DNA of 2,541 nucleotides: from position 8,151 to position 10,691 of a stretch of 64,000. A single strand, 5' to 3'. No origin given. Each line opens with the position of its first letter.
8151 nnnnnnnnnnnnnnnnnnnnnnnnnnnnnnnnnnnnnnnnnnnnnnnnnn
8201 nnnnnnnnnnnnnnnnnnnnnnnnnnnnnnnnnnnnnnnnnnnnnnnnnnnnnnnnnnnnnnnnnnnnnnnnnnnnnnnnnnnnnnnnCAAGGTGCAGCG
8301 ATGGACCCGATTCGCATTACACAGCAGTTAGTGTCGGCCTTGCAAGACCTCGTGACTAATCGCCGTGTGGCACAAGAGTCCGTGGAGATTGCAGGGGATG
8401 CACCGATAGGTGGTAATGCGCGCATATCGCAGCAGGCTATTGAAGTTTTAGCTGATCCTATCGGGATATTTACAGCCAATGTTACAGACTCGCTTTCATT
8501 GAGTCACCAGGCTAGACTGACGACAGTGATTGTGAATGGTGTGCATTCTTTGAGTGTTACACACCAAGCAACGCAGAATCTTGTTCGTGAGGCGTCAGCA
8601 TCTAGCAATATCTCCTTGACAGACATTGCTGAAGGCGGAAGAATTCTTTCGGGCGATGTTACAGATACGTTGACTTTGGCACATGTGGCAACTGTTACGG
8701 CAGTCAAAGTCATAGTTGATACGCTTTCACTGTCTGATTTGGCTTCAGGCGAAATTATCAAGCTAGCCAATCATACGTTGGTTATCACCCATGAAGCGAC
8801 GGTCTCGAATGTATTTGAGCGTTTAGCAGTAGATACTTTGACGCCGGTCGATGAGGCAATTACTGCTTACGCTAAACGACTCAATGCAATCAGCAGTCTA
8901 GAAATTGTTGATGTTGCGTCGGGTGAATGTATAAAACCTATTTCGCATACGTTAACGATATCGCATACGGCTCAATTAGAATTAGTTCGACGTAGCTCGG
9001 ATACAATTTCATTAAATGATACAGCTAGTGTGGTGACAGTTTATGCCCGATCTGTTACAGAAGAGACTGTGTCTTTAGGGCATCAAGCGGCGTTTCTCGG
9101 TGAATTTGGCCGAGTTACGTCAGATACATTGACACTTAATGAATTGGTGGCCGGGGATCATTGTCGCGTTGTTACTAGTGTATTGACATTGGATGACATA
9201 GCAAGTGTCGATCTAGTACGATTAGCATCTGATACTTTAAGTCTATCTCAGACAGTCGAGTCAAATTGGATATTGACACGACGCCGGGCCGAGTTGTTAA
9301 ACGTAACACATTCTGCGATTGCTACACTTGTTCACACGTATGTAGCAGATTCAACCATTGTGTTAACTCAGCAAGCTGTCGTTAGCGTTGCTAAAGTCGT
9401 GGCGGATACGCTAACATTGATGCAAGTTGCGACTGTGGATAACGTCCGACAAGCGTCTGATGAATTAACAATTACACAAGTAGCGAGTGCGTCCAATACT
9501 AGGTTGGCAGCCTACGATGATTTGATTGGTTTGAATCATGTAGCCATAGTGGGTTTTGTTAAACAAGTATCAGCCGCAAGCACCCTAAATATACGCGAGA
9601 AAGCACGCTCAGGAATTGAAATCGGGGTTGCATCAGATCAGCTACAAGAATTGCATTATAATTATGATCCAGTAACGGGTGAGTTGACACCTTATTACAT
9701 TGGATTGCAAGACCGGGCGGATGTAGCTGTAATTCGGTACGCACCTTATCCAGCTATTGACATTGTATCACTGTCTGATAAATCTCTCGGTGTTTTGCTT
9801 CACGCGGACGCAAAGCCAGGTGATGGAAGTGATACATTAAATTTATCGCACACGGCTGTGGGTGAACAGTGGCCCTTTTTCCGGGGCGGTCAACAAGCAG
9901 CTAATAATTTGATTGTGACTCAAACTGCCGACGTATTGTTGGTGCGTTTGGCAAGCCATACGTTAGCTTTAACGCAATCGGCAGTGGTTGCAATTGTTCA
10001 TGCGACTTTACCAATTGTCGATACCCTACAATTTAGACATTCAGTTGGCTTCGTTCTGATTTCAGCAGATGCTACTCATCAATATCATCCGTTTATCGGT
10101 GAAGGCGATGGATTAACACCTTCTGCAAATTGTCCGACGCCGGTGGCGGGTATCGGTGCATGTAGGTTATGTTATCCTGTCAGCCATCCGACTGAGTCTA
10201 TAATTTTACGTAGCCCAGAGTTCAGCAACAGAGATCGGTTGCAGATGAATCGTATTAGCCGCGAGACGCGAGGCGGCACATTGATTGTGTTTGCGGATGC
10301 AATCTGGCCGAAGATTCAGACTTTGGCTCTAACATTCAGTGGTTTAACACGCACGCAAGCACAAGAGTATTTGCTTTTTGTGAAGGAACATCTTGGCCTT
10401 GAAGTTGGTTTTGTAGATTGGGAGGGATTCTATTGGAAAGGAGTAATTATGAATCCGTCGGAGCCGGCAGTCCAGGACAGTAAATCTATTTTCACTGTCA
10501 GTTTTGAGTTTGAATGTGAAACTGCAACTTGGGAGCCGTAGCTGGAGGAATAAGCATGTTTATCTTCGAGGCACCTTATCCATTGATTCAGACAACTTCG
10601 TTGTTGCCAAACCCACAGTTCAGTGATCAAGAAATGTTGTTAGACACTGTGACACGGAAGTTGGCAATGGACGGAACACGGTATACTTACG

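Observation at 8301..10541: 746-aa tail protein built from ~25 copies of a 20-aa TL(T/S)L-x-H-x-A repeat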

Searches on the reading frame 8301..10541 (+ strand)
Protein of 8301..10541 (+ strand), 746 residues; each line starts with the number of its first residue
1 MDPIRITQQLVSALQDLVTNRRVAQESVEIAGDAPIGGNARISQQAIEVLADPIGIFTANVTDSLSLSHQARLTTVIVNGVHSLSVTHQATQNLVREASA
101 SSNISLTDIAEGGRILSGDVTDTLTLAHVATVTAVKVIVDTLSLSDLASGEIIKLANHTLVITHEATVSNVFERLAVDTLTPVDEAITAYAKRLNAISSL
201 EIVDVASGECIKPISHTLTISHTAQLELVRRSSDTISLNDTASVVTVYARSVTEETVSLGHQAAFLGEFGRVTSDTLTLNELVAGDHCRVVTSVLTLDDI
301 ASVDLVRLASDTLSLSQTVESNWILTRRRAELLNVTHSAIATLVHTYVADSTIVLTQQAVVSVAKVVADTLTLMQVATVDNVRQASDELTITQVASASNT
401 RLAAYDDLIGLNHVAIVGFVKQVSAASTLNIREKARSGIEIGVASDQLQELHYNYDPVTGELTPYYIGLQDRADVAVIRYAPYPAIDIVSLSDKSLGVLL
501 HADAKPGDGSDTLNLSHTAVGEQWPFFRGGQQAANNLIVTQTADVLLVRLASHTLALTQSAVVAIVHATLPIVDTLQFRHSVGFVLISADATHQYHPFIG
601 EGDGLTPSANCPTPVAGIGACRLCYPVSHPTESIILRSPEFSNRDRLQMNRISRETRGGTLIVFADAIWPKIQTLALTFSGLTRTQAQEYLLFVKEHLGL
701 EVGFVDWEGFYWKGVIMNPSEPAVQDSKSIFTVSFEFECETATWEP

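Call 4: search_protein_families(library=pfam, proteins=[window:8301-10541:+], max_evalue=1)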
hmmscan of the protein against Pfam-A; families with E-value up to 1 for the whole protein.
window:8301-10541:+ (746 aa): 2 families
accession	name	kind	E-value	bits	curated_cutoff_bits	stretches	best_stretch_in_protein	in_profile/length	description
PF02568.20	ThiI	-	0.28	11.2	20.5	1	339-425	75-161/197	Thiamine biosynthesis protein (ThiI)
PF14950.11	DUF4502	-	0.48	10.3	27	0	326-402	270-347/376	Domain of unknown function (DUF4502)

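Call 5: search_protein_families(library=phrogs, proteins=[window:8301-10541:+], max_evalue=0.1)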
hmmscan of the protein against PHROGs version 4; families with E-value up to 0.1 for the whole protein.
window:8301-10541:+ (746 aa): 0 families

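Call 9: search_dna_similar(query=window:8301-10541:+, collection=phages, mode=protein, max_rows=25)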
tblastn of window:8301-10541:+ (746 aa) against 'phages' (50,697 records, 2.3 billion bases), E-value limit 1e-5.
No match.

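Call 12: find_homologous_proteins(query=window:8301-10538:+, max_evalue=0.001)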
Query window:8301-10538:+ (746 aa): 25 proteins with E <= 0.001 among 8000 candidates.
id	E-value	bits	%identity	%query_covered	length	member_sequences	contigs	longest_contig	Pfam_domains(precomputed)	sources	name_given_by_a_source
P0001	0.0e+0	1602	100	100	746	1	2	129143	-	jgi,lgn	jgi:hypothetical protein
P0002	3.6e-258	877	57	99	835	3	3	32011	-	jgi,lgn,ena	-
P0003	1.4e-242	825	53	100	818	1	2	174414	-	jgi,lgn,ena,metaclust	metaclust:\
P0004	2.9e-239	814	62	84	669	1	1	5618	-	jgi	jgi:hypothetical protein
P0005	3.4e-192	659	48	97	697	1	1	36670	-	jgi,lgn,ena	-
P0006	8.6e-188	644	49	98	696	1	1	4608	-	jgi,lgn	jgi:hypothetical protein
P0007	1.6e-184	633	48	91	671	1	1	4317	-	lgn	-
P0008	9.4e-181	621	46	100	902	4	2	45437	-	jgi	jgi:hypothetical protein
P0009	3.4e-173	596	46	95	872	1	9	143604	-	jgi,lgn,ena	-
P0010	6.6e-171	588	45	97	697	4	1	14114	-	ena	-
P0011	1.3e-143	498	42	95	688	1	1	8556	-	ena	-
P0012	2.3e-142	494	42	89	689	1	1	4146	-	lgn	-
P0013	1.8e-120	422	43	74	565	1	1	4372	-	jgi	jgi:hypothetical protein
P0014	8.2e-99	350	34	100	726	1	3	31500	-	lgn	-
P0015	6.6e-95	337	35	95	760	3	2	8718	-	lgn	-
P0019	8.4e-74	268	32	100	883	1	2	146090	-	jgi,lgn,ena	jgi:hypothetical protein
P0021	2.0e-48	184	34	53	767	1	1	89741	-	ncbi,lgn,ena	-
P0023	8.6e-37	145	27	78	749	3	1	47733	-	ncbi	-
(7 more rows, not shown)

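Call 21: search_solved_structures(query=A1, max_evalue=1)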
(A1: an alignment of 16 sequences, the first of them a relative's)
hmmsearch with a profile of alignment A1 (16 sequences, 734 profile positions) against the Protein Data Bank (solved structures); distinct sequences matched with E-value up to 1: 0.

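Call 22: find_encoding_contigs(protein=P0021, flank=10000, max_places=2)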
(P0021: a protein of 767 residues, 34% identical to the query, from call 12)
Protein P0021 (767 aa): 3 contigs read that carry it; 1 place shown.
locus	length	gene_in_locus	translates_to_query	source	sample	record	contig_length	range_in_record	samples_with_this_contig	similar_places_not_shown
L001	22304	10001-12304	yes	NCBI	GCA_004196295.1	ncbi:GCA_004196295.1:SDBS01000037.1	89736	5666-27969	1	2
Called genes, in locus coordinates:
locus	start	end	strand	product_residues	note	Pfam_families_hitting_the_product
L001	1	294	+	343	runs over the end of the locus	-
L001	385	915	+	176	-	-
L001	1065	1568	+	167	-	-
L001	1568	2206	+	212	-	PF07460:NUMOD3 (weak)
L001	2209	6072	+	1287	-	PF10145:PhageMin_Tail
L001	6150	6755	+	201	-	-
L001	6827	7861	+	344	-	-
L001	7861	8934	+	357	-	-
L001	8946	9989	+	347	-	-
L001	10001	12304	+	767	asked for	-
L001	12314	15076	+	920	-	-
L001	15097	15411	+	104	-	-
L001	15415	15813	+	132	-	-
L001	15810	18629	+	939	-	-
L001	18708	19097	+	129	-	-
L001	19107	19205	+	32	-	-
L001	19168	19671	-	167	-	-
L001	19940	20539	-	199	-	-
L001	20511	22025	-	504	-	-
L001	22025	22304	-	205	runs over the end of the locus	PF00929:RNase_T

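Call 23: find_encoding_contigs(protein=P0023, flank=10000, max_places=2)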
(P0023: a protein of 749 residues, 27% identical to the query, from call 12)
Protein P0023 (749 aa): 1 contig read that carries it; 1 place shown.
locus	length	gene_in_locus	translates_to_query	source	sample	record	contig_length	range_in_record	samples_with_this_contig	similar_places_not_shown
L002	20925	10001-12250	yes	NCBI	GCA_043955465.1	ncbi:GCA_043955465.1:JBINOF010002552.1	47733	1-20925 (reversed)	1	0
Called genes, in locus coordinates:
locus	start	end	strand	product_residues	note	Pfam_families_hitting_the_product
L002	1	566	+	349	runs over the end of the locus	-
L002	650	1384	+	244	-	-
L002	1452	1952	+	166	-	-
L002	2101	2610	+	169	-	-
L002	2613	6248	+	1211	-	PF10145:PhageMin_Tail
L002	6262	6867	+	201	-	-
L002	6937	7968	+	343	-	-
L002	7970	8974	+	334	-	-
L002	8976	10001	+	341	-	-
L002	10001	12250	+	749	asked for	-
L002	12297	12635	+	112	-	-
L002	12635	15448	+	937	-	-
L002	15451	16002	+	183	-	PF01145:Band_7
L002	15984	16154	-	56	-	-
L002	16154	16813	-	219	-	PF00929:RNase_T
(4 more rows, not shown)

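Call 27: predict_structure(alignment_id=A1)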
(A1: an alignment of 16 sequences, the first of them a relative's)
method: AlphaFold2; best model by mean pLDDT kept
length: 746 residues; sequences in the alignment: 16
mean_pLDDT: 49.6   pTM: 0.35
mean pLDDT of the five models: 49.6, 44.8, 43.7, 43.2, 26.8
residues with pLDDT >= 90: 0; 70-90: 74; 50-70: 331; < 50: 341
segments of 3 or more residues with pLDDT < 50: 1-45, 48-56, 70-75, 89-94, 116-120, 172-177, 190-196, 271-273, 325-329, 347-350, 406-408, 418-452, 460-464, 466-630, 638-644, 654-671, 743-746
pLDDT, mean of each block of 10 residues (from residue 1): 32 32 39 38 46 46 54 50 55 50 65 50 67 59 69 59 61 50 56 50 60 61 64 65 60 60 58 60 58 68 58 67 51 68 52 70 59 70 61 60 51 50 39 35 35 51 42 30 24 23 23 24 25 26 28 30 28 27 25 26 30 37 41 54 58 41 33 68 76 72 62 63 66 70 44
secondary structure, 60 per line:
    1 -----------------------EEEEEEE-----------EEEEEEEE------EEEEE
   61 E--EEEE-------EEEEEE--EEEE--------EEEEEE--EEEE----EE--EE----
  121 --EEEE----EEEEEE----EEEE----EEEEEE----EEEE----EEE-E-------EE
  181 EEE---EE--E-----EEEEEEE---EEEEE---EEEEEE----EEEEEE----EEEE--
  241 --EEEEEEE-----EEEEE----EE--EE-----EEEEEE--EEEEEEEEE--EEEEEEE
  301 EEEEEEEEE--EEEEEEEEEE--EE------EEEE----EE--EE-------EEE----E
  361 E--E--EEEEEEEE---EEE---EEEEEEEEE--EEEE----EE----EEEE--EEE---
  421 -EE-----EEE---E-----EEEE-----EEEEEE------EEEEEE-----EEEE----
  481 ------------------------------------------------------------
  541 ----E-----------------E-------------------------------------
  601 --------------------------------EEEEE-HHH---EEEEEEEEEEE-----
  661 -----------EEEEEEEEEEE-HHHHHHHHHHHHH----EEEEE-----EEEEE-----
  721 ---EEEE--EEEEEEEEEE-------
elements in order (helices of 4 or more, strands of 3 or more residues): E24-30 E42-49 E56-61 E64-67 E75-80 E83-86 E95-100 E103-106 E123-126 E131-136 E141-144 E149-154 E159-162 E167-169 E179-183 E197-203 E207-211 E215-220 E225-230 E235-238 E243-249 E255-259 E275-280 E283-291 E294-309 E312-321 E332-335 E353-355 E367-374 E378-380 E384-392 E395-398 E409-412 E415-417 E429-431 E441-444 E450-455 E462-467 E473-476 E633-637 E645-655 E672-682 H684-696 E701-705 E711-715 E724-727 E730-739

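Call 30: fold_search(model_id=the predicted structure, library=pdb)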
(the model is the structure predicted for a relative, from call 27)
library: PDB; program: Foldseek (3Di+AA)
matches with E <= 10: 138; with E <= 0.001: 0
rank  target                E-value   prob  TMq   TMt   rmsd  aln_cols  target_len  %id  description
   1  6bea                  4.0e-01  0.08  0.12  0.17  19.8       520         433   10  Crystal structure of the autotransporter UpaB from E. coli strain CFT073 (released 2019-04-10)
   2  1vh4_B                5.5e-01  0.03  0.07  0.11  23.9       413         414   10  Crystal structure of a stabilizer of iron transporter (released 2003-12-30)
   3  5awg_B                8.1e-01  0.02  0.06  0.10  23.6       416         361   11  Crystal structure of Hg-bound SufB-SufC-SufD complex from Escherichia coli (released 2015-11-11)
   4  4xor_A                8.6e-01  0.04  0.12  0.14  17.4       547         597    6  Tailspike protein double mutant D339N/E372Q of E. coli bacteriophage HK620 in complex with pentasaccharide (released 2016-01-27)
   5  5awf_E                1.0e+00  0.01  0.07  0.10  20.1       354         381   11  Crystal structure of SufB-SufC-SufD complex from Escherichia coli (released 2015-11-11)
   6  5awf_B                1.1e+00  0.01  0.05  0.07  25.4       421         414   12  Crystal structure of SufB-SufC-SufD complex from Escherichia coli (released 2015-11-11)
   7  7vul_A                1.3e+00  0.06  0.13  0.14  14.4       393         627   10  Structure of Klebsiella Phage P560 depolymerase (released 2022-11-16)
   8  7a1d_A                1.3e+00  0.09  0.05  0.03  12.1        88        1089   11  Cryo-EM map of the large glutamate dehydrogenase composed of 180 kDa subunits from Mycobacterium smegmatis (open confo (released 2021-06-09)
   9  5nxk_C                1.3e+00  0.04  0.12  0.21  17.0       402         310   11  L. reuteri 53608 SRRP (released 2018-03-21)
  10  4nu2                  1.5e+00  0.04  0.07  0.19  20.5       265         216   12  Crystal structure of an ice-binding protein (FfIBP) from the Antarctic bacterium, Flavobacterium frigoris PS1 (released 2014-04-16)
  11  2x6x_A                1.5e+00  0.03  0.11  0.13  16.9       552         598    7  Tailspike protein mutant D339N of E.coli bacteriophage HK620 in complex with hexasaccharide (released 2011-03-02)
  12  6n2b_A                1.5e+00  0.02  0.09  0.15  33.1       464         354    8  The Crystal Structure of Caldicellulosiruptor kristjanssonii Tapirin C-terminal domain (released 2018-12-19)
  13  8k36_A                1.6e+00  0.23  0.08  0.28   9.9       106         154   14  Structure of the bacteriophage lambda tail tube (released 2023-11-15)
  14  9hv6                  1.7e+00  0.10  0.05  0.04  11.7        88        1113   15  CryoEM map of the large glutamate dehydrogenase composed of 180 kDa subunits from Mycobacterium smegmatis obtained in th (released 2026-01-14)
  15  8zdj_m                1.8e+00  0.35  0.09  0.29   6.0        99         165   15  Cryo-EM structure of Mycobacteriophage Douge genome-packed connector (gp5, gp9, gp10, gp12 and gp13) (released 2025-06-25)
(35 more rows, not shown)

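Call 54: find_encoding_contigs(protein=P0002, flank=10000, max_places=1)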
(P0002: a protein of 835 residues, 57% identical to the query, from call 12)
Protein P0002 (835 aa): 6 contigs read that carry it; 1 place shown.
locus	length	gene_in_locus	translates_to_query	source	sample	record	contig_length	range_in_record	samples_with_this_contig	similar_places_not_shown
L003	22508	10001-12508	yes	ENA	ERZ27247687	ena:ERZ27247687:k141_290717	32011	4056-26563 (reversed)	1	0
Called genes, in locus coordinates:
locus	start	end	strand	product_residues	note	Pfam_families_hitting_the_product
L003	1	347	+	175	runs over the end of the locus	-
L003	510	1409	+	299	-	PF02945:Endonuclease_7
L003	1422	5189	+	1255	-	PF10145:PhageMin_Tail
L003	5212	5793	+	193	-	-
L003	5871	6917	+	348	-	-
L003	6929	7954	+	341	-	-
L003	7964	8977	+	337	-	-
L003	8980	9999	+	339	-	-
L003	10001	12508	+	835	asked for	-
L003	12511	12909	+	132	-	-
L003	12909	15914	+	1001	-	-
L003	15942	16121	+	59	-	-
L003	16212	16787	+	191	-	PF01145:Band_7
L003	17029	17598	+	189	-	PF02663:FmdE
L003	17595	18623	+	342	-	PF07596:SBP_bac_10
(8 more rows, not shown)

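Call 55: find_encoding_contigs(protein=P0019, flank=10000, max_places=1)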
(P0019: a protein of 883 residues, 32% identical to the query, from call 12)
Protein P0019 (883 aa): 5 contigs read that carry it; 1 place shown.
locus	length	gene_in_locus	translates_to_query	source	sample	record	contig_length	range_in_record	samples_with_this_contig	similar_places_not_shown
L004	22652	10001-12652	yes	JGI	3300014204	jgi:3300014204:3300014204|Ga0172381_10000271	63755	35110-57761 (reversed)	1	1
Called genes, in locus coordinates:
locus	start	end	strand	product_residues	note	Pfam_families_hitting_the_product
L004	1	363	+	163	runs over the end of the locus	-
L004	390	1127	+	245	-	-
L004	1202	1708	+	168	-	-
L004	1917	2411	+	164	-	-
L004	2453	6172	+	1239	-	PF10145:PhageMin_Tail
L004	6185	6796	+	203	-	-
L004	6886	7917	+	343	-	-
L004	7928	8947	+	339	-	-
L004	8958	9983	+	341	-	-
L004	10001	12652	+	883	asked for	-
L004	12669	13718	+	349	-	-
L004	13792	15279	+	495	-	-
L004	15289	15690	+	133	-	-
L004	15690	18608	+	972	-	-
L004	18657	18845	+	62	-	-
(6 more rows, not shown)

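Call 56: find_encoding_contigs(protein=P0005, flank=10000, max_places=1)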
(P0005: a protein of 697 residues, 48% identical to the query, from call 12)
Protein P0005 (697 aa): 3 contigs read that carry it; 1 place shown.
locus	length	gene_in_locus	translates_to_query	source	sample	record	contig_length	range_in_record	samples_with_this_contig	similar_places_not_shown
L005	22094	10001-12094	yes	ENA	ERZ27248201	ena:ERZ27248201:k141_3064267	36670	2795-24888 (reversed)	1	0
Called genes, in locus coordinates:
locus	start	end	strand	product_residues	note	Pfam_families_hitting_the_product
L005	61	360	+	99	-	-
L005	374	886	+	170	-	-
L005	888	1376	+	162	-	-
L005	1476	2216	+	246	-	-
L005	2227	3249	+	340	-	-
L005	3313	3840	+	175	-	-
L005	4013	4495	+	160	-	-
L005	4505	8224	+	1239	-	PF10145:PhageMin_Tail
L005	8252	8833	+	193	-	-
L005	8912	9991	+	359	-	-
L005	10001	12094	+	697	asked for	-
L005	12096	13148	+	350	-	-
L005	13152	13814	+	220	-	-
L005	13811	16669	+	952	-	-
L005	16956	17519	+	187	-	PF01145:Band_7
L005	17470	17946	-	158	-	-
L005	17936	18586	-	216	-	-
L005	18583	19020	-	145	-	-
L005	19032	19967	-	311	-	-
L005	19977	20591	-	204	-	PF00929:RNase_T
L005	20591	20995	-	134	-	PF18909:dGTP_diPhyd_N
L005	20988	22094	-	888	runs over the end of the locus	PF19263:DUF5906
